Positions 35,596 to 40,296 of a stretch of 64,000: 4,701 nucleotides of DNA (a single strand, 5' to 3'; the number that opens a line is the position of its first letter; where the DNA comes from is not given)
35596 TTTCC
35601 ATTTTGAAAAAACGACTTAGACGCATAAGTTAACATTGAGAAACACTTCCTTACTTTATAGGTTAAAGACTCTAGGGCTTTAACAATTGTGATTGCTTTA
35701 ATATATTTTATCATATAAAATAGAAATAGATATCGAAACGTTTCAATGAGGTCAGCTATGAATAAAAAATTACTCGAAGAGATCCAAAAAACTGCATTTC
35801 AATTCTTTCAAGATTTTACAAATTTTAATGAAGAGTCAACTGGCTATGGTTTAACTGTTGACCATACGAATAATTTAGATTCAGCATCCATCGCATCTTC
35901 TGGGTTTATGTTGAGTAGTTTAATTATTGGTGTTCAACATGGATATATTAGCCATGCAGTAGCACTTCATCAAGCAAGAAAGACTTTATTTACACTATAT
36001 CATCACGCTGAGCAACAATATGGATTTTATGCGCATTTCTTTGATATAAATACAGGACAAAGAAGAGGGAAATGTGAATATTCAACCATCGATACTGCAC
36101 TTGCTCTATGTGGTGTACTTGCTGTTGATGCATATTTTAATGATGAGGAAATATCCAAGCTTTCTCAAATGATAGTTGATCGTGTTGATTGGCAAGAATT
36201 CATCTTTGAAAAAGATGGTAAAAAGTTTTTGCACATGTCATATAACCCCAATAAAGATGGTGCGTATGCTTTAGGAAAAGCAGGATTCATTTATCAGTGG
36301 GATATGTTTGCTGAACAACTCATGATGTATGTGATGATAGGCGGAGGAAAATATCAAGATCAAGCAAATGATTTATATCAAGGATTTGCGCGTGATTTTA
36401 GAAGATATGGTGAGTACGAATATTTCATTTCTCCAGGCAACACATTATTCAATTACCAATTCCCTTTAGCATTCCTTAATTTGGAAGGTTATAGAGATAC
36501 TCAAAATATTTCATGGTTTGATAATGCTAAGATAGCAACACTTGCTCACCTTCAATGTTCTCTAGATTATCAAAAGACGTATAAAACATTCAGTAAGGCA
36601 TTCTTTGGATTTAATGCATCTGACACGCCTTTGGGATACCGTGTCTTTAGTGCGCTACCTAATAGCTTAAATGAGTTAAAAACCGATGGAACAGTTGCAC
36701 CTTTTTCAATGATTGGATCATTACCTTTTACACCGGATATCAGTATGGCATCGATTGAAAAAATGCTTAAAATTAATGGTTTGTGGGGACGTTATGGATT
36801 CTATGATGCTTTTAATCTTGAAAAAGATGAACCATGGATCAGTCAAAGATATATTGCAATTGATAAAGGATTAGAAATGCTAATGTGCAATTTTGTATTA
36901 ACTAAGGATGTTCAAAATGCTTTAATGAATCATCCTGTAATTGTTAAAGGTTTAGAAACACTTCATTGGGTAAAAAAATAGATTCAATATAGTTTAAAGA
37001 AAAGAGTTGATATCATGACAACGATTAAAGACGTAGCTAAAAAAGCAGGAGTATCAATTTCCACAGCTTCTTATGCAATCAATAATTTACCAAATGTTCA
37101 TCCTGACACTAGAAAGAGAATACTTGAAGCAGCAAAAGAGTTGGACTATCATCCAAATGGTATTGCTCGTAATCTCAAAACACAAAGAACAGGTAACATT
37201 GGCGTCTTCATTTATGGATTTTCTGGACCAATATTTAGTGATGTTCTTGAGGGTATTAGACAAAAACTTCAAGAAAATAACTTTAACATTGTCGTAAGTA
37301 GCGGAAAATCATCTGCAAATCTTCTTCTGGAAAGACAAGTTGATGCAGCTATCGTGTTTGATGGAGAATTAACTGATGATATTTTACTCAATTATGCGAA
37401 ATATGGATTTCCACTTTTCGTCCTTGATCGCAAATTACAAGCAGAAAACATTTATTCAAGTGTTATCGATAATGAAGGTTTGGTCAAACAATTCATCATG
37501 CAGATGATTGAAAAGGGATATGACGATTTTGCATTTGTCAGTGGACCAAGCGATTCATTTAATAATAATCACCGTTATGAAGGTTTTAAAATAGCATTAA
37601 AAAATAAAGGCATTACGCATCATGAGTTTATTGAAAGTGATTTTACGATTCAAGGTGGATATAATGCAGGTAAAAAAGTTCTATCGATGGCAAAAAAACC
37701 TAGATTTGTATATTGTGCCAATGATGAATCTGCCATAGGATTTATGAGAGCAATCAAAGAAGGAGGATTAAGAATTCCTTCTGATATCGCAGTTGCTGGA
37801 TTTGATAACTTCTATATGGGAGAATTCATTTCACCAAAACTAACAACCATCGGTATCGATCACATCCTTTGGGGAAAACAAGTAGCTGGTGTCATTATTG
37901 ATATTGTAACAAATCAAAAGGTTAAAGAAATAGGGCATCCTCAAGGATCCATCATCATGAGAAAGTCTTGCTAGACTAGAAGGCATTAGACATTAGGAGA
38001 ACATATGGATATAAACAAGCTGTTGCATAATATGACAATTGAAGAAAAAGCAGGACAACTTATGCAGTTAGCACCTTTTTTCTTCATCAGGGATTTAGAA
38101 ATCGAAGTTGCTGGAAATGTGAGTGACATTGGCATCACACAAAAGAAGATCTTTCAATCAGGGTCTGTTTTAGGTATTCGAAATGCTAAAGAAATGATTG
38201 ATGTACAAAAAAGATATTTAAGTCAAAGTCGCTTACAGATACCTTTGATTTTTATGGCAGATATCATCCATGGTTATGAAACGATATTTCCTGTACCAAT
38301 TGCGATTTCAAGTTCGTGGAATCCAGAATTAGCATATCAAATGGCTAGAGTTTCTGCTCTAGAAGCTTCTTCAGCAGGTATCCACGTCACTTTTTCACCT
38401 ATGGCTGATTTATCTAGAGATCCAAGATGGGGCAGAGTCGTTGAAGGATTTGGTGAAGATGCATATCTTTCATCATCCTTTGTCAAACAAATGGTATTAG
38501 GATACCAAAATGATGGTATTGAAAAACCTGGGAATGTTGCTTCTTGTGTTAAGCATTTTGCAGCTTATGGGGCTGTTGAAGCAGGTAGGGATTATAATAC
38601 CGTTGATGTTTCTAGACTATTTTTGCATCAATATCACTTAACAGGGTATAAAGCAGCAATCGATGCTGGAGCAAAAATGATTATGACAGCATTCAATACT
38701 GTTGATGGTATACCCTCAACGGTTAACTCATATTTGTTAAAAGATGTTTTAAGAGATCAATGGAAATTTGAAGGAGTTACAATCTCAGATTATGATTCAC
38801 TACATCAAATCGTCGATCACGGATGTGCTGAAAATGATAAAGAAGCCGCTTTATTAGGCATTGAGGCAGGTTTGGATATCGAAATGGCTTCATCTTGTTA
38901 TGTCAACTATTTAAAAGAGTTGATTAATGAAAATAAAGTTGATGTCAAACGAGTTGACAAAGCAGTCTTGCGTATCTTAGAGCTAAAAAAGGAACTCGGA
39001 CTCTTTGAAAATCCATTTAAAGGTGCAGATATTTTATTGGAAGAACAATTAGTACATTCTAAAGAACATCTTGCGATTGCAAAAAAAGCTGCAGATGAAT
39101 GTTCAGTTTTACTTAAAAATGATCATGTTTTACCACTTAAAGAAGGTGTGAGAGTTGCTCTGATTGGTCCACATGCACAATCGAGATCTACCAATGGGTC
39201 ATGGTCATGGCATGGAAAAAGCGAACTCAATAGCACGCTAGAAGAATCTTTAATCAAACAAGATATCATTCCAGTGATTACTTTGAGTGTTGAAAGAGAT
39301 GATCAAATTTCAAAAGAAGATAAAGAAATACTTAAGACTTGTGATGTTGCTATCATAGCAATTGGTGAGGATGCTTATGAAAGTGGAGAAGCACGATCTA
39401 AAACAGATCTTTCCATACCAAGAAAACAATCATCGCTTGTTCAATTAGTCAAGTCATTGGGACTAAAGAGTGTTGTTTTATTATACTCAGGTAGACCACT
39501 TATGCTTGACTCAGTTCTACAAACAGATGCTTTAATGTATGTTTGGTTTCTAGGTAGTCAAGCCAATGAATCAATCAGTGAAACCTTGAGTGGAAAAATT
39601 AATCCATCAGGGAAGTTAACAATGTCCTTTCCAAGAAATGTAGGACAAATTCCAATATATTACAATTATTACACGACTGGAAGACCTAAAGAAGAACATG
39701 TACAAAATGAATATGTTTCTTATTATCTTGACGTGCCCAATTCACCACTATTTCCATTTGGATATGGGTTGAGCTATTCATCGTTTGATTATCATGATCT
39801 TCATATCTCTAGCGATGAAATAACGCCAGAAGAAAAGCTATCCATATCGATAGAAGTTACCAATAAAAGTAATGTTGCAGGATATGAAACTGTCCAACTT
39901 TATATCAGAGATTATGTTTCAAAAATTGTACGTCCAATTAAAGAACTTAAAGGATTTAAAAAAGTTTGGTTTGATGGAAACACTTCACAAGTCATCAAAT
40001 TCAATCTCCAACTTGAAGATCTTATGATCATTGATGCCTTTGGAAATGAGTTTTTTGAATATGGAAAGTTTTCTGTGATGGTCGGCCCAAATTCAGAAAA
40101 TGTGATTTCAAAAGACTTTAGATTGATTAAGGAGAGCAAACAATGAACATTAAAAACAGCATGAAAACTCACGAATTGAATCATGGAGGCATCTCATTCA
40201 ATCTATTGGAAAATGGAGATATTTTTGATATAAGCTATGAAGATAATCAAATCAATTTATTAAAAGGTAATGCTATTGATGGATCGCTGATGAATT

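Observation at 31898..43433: Enzyme set consistent with a beta-1,2-glucan / sophoro-oligosaccharide utilisation pathway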

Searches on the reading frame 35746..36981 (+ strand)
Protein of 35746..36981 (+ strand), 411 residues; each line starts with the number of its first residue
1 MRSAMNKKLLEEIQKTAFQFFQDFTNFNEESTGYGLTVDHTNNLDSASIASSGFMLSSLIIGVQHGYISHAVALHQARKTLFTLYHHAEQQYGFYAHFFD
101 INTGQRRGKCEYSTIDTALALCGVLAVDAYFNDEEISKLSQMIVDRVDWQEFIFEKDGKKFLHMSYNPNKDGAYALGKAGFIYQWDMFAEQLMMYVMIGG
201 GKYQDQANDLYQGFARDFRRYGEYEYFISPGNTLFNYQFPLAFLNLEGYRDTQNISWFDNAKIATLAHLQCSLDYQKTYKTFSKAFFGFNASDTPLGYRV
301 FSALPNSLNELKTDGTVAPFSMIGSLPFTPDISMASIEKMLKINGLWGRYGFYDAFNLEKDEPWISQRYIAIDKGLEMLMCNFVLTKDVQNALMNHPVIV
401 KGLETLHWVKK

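Call 4: search_protein_families(library=pfam, proteins=[window:35746-36981:+])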
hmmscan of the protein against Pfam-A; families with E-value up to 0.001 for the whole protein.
window:35746-36981:+ (411 aa): 1 family
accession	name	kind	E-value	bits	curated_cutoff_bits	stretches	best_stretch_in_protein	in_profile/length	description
PF10091.15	Glycoamylase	-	4.9e-47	160.7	27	1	183-397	2-221/221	Putative glucoamylase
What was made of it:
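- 35746..36981 (+): Second GH144 homologue with no signal peptide (cytoplasmic); 30% identical to the lipoprotein paralogue. PF10091, 4.9e-47 (call 4).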

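Call 8: search_solved_structures(query=window:35746-36981:+, max_evalue=0.1)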
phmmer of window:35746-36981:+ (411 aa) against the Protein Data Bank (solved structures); distinct sequences matched with E-value up to 0.1: 9.
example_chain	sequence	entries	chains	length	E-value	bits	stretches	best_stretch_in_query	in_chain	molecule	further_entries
8xul_A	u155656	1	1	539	8.4e-30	107.4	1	9-405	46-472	XCC2207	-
4gl3_A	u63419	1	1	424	3.3e-27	98.9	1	7-407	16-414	putative glucoamylase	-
5z06_A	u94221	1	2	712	3.4e-24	88.9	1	7-410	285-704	BDI_3064 protein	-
4qt9_A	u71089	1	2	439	3.7e-24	88.8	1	7-406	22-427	putative glucoamylase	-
3eu8_A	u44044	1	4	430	3.1e-23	85.8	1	6-408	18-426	putative glucoamylase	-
5gzh_A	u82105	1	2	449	1.4e-22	83.6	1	15-406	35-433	Endo-beta-1,2-glucanase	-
5gzk_A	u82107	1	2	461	1.5e-22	83.5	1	15-406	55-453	Uncharacterized protein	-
8rf9_A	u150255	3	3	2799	0.0025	20.2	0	288-357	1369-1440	Cyclic beta 1-2 glucan synthetase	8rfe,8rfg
8rf0_A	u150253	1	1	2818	0.0026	20.2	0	288-357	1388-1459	Cyclic beta-(1,2)-glucan synthase NdvB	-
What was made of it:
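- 35746..36981 (+): XcSGL 8.4e-30 (call 8).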

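Call 16: search_solved_structures(query=window:35746-36981:+, max_evalue=1e-15, show_alignments=3)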
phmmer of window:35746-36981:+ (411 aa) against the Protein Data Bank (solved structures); distinct sequences matched with E-value up to 1e-15: 7.
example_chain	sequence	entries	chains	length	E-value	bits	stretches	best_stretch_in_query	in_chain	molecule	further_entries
8xul_A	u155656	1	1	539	8.4e-30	107.4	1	9-405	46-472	XCC2207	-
4gl3_A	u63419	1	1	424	3.3e-27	98.9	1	7-407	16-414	putative glucoamylase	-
5z06_A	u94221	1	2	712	3.4e-24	88.9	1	7-410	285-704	BDI_3064 protein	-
4qt9_A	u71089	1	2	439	3.7e-24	88.8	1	7-406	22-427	putative glucoamylase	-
3eu8_A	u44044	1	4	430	3.1e-23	85.8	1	6-408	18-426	putative glucoamylase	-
5gzh_A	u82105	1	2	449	1.4e-22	83.6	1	15-406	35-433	Endo-beta-1,2-glucanase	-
5gzk_A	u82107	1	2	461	1.5e-22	83.5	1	15-406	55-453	Uncharacterized protein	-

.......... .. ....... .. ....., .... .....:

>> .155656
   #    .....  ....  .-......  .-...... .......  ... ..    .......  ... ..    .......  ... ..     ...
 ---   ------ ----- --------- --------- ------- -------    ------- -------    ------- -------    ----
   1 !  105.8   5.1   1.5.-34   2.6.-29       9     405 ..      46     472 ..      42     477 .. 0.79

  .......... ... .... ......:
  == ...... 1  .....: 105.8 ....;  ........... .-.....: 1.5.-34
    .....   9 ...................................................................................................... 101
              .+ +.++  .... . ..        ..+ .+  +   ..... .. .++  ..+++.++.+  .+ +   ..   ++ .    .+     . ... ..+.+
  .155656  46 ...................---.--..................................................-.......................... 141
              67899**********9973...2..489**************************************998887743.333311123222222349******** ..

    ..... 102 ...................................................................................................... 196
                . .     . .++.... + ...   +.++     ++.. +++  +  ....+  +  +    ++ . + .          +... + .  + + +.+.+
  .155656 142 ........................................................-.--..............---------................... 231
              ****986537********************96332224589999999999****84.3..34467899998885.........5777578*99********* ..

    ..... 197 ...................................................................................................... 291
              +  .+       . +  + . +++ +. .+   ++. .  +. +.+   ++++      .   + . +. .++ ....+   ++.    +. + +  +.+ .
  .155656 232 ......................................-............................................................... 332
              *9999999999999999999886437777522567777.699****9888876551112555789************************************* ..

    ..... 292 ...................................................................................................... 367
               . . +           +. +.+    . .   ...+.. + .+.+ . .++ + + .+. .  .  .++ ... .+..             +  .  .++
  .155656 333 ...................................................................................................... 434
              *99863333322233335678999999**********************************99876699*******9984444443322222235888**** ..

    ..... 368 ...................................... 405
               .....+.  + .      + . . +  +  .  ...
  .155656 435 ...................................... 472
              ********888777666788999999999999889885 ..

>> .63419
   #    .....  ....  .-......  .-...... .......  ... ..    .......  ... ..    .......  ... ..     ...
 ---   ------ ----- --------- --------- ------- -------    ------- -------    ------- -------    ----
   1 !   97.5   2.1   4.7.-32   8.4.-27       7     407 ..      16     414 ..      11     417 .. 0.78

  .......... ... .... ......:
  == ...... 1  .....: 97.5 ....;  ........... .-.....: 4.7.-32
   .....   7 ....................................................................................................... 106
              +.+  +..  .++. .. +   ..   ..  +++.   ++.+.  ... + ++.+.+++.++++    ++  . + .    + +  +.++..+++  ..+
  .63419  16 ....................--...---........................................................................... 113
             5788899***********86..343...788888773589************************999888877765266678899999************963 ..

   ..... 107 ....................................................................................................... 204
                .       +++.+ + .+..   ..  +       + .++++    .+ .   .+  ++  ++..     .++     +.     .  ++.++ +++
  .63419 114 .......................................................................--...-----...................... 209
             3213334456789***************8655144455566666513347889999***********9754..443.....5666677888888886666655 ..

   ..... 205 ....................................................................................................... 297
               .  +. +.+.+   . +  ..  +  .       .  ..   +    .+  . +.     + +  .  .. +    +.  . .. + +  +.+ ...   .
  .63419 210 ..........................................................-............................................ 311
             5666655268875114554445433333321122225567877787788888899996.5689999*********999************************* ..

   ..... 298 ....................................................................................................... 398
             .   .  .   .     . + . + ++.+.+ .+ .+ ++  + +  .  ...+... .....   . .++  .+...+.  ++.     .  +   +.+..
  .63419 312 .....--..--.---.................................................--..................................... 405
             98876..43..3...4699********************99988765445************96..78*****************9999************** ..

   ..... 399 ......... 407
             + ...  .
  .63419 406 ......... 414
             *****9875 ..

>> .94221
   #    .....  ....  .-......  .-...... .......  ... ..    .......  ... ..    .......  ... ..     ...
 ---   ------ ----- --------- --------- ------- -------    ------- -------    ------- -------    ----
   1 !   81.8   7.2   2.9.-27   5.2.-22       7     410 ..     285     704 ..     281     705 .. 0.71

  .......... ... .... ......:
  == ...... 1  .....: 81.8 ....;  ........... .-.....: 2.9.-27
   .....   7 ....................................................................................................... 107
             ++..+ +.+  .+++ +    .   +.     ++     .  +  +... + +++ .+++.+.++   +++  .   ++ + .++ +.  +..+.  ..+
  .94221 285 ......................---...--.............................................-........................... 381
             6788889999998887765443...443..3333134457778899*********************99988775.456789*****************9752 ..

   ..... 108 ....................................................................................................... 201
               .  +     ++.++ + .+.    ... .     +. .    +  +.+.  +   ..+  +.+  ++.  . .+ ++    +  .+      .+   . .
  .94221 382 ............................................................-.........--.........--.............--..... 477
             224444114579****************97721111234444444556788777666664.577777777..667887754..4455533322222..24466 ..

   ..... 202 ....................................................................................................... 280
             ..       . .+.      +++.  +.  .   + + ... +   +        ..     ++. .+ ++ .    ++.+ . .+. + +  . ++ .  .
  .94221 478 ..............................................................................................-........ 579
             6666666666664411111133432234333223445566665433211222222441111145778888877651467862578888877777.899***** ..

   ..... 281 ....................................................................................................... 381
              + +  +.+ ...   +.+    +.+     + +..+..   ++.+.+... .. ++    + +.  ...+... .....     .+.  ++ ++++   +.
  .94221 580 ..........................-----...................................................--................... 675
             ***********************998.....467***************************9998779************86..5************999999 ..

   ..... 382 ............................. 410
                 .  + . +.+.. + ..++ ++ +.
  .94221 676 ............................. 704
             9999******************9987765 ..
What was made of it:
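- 35746..36981 (+): General-acid Glu, candidate-base Asp and the Phe are conserved; the Y367 equivalent is Phe (call 16).
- On GH144 endo-beta-1,2-glucanase: Cytoplasmic copy: F is conserved and Y is replaced by Phe, which is still aromatic (call 16).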

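Call 60: search_protein_families(library=ncbifam, proteins=[window:35746-36981:+], max_evalue=0.01)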
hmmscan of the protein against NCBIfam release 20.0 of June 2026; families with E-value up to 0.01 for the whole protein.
window:35746-36981:+ (411 aa): 0 families

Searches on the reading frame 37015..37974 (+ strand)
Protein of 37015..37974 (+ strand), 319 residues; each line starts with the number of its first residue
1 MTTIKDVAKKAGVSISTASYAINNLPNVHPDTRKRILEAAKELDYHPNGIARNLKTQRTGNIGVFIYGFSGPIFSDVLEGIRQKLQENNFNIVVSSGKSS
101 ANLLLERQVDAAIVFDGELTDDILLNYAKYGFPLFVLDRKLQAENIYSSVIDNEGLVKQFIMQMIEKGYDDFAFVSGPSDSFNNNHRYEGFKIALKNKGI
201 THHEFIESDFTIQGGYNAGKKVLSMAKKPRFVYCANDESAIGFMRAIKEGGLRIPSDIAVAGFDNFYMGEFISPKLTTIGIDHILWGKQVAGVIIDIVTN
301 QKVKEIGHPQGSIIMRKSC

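Call 4: search_protein_families(library=pfam, proteins=[window:37015-37974:+])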
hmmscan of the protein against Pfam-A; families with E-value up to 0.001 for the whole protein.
window:37015-37974:+ (319 aa): 4 families
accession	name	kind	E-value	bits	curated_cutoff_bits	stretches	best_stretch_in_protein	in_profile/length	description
PF13377.12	Peripla_BP_3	-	2e-22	80.5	26.5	1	163-319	3-167/167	Periplasmic binding protein-like domain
PF00356.27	LacI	-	4.9e-19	68.3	27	1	3-48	1-46/46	Bacterial regulatory proteins, lacI family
PF00532.27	Peripla_BP_1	-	1.1e-18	68.1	22.2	1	62-301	4-264/281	Periplasmic binding proteins and sugar binding domain of LacI family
PF13407.12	Peripla_BP_4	-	5.6e-11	42.9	35.1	1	62-265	1-218/258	Periplasmic binding protein domain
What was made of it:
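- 37015..37974 (+): LacI-family transcription regulator. LacI HTH plus Peripla_BP domains (call 4).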

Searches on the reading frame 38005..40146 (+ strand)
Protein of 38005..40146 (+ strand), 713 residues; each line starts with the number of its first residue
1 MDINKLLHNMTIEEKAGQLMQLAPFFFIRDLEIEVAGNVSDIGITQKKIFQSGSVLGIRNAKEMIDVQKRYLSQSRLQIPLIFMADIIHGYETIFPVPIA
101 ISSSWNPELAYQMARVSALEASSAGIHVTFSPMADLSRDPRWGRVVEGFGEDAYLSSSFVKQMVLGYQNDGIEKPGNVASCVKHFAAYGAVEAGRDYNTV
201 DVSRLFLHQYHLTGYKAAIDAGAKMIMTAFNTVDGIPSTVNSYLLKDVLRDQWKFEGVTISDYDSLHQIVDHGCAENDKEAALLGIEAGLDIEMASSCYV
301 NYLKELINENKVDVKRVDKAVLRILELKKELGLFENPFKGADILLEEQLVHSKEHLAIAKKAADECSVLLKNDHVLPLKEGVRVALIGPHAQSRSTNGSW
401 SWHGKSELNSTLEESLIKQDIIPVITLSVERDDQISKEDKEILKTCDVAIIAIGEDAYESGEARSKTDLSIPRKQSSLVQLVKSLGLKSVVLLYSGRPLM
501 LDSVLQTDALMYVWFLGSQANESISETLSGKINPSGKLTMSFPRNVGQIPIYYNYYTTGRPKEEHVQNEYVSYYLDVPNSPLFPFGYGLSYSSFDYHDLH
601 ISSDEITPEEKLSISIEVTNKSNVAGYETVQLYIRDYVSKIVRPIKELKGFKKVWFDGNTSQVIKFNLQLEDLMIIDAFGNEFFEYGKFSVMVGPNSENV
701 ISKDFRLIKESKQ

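Call 4: search_protein_families(library=pfam, proteins=[window:38005-40146:+])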
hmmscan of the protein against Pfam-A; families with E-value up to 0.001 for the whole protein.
window:38005-40146:+ (713 aa): 3 families
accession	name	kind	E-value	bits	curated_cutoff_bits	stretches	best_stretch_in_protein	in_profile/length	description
PF00933.27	Glyco_hydro_3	-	1.4e-69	235.4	27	1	11-327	1-316/316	Glycosyl hydrolase family 3 N terminal domain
PF01915.27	Glyco_hydro_3_C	-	9.5e-41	140.4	31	1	368-591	2-200/200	Glycosyl hydrolase family 3 C-terminal domain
PF14310.12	Fn3-like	-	2e-14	53.9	25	1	628-697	1-71/71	Fibronectin type III-like domain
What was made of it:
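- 38005..40146 (+): Cytoplasmic GH3 beta-glucosidase of the Lin1840 / JMB19063 / BT_3567 group. Call 4.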

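Call 17: search_solved_structures(query=window:38005-40146:+, max_evalue=1e-40)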
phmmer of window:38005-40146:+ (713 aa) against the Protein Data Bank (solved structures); distinct sequences matched with E-value up to 1e-40: 50.
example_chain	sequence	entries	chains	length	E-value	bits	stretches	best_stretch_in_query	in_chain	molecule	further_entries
4zoa_A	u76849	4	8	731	7.9e-183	612.6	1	3-700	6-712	Lin1840 protein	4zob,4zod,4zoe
4zo6_A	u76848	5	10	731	1e-181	608.9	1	3-700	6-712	Lin1840 protein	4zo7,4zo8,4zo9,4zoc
3u48_A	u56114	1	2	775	5.1e-174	583.5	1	3-709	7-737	JMB19063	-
3u4a_A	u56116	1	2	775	2.5e-173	581.2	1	3-709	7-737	JMB19063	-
5tf0_A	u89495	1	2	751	3.5e-169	567.5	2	3-404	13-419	Glycosyl hydrolase family 3 N-terminal domain protein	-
5xxl_A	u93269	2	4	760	7.7e-167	559.8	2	3-402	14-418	Periplasmic beta-glucosidase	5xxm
5xxn_A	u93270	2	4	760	3.8e-166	557.5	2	3-402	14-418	Periplasmic beta-glucosidase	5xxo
9urf_A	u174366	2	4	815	6.2e-164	550.1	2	3-403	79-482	beta-glucosidase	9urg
6r5i_A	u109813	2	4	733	1.4e-155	522.6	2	68-407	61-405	Periplasmic beta-glucosidase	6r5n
6r5o_B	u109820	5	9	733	6.8e-155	520.3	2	68-407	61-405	Periplasmic beta-glucosidase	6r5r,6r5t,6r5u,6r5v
6r5r_A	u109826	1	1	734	6.8e-155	520.3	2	68-407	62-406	Periplasmic beta-glucosidase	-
6r5p_B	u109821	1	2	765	8.2e-155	520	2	68-407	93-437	Periplasmic beta-glucosidase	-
7zb3_A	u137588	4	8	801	2.8e-115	389.4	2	3-400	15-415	Beta-xylosidase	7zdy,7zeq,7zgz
8c7f_A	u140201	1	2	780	3e-114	386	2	3-400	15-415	Xylosidase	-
5z87_A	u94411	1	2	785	1.2e-103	351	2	59-396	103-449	EmGH1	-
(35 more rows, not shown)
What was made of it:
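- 38005..40146 (+): Best PDB match Lin1840, 7.9e-183 (call 17).
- On GH3 beta-glucosidase of the Lin1840 (sophorose-degrading) group: Lin1840 7.9e-183, JMB19063 5.1e-174, 5XXL 7.7e-167 (call 17).
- GH3 to Lin1840, 7.9e-183 (call 17).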

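Call 60: search_protein_families(library=ncbifam, proteins=[window:38005-40146:+], max_evalue=0.01)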
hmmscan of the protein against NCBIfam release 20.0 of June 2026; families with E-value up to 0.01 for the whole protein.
window:38005-40146:+ (713 aa): 8 families
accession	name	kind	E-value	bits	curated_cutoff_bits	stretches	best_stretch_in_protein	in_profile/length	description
NF011678.0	PRK15098.1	equivalog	9.5e-190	632.7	666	2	3-416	38-446/765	beta-glucosidase BglX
NF052331.1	Bet13-16Glucosase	equivalog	7.2e-139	464.2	1330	2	3-407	16-414/750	exo-beta-d-1,3/1,6-glucosidase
NF052329.1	XyloArabinsidase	equivalog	5e-116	388.6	1050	1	38-702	49-724/750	beta-xylosidase/alpha-l-arabinosidase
NF041579.1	betaxyl_Flavo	equivalog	1.2e-108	364.2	1350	1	73-700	59-706/716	beta-xylosidase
NF041776.1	xylosidase_Xyl3A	equivalog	1.8e-88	297.5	1250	2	90-396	62-388/846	xylan 1,4-beta-xylosidase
NF041610.1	alph_arabinopyran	equivalog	2.9e-80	270.5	1300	1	93-703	59-648/738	exo-alpha-(1->6)-L-arabinopyranosidase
NF052330.1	BetGlucosiCelf0468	equivalog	2.9e-58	197.8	1300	2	93-416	55-371/817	beta-d-glucosidase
NF003740.0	PRK05337.1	equivalog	3.1e-13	49.6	207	1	108-295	98-280/340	beta-N-acetylhexosaminidase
